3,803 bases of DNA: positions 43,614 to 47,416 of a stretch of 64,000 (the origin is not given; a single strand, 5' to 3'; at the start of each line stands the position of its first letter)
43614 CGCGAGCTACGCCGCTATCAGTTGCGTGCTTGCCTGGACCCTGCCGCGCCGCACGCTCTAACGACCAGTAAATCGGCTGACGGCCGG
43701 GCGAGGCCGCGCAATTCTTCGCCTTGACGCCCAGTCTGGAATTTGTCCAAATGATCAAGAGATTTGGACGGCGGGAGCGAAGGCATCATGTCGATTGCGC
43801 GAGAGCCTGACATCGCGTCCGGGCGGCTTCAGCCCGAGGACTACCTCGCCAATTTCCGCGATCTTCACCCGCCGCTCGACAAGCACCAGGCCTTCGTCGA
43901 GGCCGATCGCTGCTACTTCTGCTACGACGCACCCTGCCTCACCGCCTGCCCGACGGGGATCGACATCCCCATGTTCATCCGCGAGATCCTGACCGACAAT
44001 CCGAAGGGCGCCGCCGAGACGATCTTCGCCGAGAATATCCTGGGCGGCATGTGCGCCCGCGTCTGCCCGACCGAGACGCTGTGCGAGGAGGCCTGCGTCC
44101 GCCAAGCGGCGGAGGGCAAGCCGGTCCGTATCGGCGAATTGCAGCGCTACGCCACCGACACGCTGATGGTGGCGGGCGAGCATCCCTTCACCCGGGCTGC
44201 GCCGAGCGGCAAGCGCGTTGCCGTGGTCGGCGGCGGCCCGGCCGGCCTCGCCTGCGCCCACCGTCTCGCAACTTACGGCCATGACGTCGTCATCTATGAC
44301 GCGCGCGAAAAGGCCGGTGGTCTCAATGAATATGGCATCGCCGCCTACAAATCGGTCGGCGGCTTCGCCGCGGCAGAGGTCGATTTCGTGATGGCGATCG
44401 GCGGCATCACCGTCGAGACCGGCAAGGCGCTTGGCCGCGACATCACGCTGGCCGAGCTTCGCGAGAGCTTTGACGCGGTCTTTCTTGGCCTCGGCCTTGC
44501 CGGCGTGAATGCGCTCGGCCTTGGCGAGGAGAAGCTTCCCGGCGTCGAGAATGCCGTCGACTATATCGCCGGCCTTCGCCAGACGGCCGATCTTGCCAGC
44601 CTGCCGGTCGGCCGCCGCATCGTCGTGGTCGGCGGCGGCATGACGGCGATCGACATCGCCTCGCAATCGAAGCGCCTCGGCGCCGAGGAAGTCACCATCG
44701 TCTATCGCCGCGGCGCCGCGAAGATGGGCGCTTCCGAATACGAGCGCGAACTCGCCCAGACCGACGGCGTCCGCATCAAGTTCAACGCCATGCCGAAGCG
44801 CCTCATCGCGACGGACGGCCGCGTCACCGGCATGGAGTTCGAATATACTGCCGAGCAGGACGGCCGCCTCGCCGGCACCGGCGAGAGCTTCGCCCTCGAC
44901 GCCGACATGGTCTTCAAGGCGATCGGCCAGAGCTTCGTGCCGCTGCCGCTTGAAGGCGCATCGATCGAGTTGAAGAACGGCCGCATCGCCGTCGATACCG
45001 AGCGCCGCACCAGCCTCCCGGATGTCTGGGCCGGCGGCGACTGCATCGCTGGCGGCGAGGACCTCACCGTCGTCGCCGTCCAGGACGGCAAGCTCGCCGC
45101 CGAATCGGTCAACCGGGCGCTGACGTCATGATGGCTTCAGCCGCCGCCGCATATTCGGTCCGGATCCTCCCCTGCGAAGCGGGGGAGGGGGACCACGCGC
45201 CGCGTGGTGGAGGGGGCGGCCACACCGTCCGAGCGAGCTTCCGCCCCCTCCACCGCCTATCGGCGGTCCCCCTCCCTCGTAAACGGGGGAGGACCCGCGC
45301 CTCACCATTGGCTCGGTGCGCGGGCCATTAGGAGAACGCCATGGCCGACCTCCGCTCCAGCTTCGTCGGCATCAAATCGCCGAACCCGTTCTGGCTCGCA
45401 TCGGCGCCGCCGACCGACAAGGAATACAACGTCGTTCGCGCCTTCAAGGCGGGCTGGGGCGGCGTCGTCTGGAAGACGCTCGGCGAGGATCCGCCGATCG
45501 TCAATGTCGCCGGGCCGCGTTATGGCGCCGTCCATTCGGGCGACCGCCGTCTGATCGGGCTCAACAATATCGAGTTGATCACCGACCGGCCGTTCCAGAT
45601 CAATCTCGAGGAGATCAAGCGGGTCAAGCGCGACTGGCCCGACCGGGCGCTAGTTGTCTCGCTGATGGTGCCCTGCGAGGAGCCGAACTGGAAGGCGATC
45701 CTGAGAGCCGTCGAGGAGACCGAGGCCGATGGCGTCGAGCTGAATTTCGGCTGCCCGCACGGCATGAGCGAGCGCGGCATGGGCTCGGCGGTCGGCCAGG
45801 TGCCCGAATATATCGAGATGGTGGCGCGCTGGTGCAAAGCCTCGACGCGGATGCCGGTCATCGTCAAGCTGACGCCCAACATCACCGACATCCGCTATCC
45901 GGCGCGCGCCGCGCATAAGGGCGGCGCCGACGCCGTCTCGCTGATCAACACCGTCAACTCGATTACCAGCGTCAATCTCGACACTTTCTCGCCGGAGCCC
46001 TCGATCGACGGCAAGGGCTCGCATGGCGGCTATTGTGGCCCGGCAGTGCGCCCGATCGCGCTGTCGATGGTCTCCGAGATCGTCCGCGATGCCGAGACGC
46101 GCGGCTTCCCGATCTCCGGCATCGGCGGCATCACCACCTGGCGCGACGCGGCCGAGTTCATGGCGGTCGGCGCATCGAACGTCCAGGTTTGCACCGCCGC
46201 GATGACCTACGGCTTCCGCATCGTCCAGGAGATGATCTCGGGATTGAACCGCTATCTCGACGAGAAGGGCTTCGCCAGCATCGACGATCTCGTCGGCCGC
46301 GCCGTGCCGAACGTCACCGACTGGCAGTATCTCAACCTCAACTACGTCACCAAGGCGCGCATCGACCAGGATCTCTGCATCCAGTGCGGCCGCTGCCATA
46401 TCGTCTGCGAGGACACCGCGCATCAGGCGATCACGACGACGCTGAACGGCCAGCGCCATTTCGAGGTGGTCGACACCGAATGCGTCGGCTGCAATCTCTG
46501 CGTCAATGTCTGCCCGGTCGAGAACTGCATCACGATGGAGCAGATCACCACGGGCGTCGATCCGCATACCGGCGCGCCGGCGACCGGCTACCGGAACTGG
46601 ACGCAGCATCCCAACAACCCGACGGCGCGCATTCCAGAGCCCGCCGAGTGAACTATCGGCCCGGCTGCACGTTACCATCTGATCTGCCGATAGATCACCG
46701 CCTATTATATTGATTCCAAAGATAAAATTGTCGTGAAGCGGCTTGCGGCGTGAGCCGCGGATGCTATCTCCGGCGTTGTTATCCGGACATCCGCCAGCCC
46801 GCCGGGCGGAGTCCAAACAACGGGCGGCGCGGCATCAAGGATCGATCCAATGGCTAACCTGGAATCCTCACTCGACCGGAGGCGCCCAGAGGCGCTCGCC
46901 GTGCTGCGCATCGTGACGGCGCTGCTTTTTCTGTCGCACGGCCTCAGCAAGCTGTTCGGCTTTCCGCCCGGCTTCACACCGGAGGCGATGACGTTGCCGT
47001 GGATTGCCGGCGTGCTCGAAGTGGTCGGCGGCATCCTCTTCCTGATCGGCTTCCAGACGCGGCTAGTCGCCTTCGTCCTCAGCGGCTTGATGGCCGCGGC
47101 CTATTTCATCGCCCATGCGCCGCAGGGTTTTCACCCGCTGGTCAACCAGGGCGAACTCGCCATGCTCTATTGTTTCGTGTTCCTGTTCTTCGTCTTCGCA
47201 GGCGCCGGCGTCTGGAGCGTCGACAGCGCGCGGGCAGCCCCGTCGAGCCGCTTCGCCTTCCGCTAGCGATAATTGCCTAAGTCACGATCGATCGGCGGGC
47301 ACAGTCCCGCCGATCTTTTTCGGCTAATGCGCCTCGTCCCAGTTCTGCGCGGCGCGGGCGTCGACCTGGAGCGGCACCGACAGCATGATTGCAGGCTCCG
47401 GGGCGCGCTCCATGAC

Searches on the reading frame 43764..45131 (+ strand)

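Call 65: search_protein_families(library=pfam, proteins=[window:43764-45131:+], max_evalue=0.001)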
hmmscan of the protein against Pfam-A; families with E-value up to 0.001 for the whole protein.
window:43764-45131:+ (455 aa): 13 families
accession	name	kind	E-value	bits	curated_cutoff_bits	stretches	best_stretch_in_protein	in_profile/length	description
PF07992.20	Pyr_redox_2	-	9.1e-40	137.3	26.1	1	151-442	2-291/291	Pyridine nucleotide-disulphide oxidoreductase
PF14691.11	Fer4_20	-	2.3e-35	121.2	25.8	1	29-135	3-109/113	Dihydroprymidine dehydrogenase domain II, 4Fe-4S cluster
PF00070.33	Pyr_redox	-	2.3e-13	50.9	22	1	285-360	1-80/82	Pyridine nucleotide-disulphide oxidoreductase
PF13450.12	NAD_binding_8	-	2.9e-10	40.7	21.9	1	154-186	1-33/68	NAD(P)-binding Rossmann-like domain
PF13738.12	Pyr_redox_3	-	2.5e-08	34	30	0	283-339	164-219/305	Pyridine nucleotide-disulphide oxidoreductase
PF01266.30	DAO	-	1.1e-07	32.1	27.9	1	151-185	1-35/353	FAD dependent oxidoreductase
PF03486.20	HI0933_like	-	7.6e-06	26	50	1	151-185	2-36/244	HI0933-like protein Rossmann domain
PF00890.30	FAD_binding_2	-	1.2e-05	25.1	20.4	1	152-203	2-47/414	FAD binding domain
PF01593.30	Amino_oxidase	-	2.4e-05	24.2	19.8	1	160-186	2-28/443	Flavin containing amine oxidoreductase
PF01494.25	FAD_binding_3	-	6.9e-05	22.7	22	1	152-183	4-35/349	FAD binding domain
PF02826.25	2-Hacid_dh_C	-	0.00011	22.1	25.1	1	141-226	28-112/178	D-isomer specific 2-hydroxyacid dehydrogenase, NAD binding domain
PF13241.12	NAD_binding_7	-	0.00018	22.5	22.1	0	148-181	6-39/104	Putative NAD(P)-binding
PF03807.23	F420_oxidored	-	0.00047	21.1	21.6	0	151-196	1-50/94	NADP oxidoreductase coenzyme F420-dependent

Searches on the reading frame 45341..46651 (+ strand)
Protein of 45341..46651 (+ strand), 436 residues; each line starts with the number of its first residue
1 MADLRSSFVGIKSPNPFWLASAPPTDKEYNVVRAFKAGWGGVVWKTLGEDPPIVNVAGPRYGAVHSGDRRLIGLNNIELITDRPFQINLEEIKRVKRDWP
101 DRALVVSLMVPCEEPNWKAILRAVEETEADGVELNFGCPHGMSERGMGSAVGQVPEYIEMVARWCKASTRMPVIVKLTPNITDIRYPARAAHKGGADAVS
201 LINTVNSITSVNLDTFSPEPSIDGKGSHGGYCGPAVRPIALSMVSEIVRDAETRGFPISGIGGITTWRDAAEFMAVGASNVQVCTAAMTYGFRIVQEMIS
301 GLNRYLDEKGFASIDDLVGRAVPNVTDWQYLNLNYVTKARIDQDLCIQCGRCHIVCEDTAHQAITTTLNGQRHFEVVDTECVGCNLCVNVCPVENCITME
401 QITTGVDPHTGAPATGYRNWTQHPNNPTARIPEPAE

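Call 65: search_protein_families(library=pfam, proteins=[window:45341-46651:+], max_evalue=0.001)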
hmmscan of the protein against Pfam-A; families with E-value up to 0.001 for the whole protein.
window:45341-46651:+ (436 aa): 13 families
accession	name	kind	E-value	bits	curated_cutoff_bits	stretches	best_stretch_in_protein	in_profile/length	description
PF01180.27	DHO_dh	-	1e-31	110.7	27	1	4-306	2-291/291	Dihydroorotate dehydrogenase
PF14697.11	Fer4_21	-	9.2e-22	77.4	35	1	339-399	1-59/59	4Fe-4S dicluster domain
PF00037.32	Fer4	-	9.6e-09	35.2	21.1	2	377-394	4-21/24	4Fe-4S binding domain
PF12838.12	Fer4_7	-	7.3e-08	33.2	27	1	346-394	2-51/52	4Fe-4S dicluster domain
PF01207.24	Dus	-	4.5e-07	29.7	20.4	1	122-182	73-134/311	Dihydrouridine synthase (Dus)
PF12837.12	Fer4_6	-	5.6e-07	29.6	25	1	339-363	2-23/24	4Fe-4S binding domain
PF12797.12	Fer4_2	-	7.8e-07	29.1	24.5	0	377-393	5-22/22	4Fe-4S binding domain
PF13237.11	Fer4_10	-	2.7e-06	27.6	25.5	1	339-392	2-53/53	4Fe-4S dicluster domain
PF03060.21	NMO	-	5.4e-06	26.4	28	0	228-286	167-224/331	Nitronate monooxygenase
PF17179.9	Fer4_22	-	4.2e-05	24.8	27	0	331-357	67-92/95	4Fe-4S dicluster domain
PF25160.1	LdpA_Fe-S-bd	-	0.00011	22.3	27.6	0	362-396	16-43/49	LdpA Fe-S cluster-binding domain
PF13187.11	Fer4_9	-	0.00018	21.9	27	1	346-393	2-49/52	4Fe-4S dicluster domain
PF13534.11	Fer4_17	-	0.00023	22.1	22.2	0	343-358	43-58/61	4Fe-4S dicluster domain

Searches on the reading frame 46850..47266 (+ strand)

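Call 65: search_protein_families(library=pfam, proteins=[window:46850-47266:+], max_evalue=0.001)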
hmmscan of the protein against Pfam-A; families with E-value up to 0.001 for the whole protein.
window:46850-47266:+ (138 aa): 2 families
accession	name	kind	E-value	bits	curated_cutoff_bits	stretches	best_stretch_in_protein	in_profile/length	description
PF07681.17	DoxX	-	2.3e-13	51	23.6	1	16-90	2-85/85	DoxX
PF04173.18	DoxD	-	4.4e-05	23.9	22.7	1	52-126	70-142/167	TQO small subunit DoxD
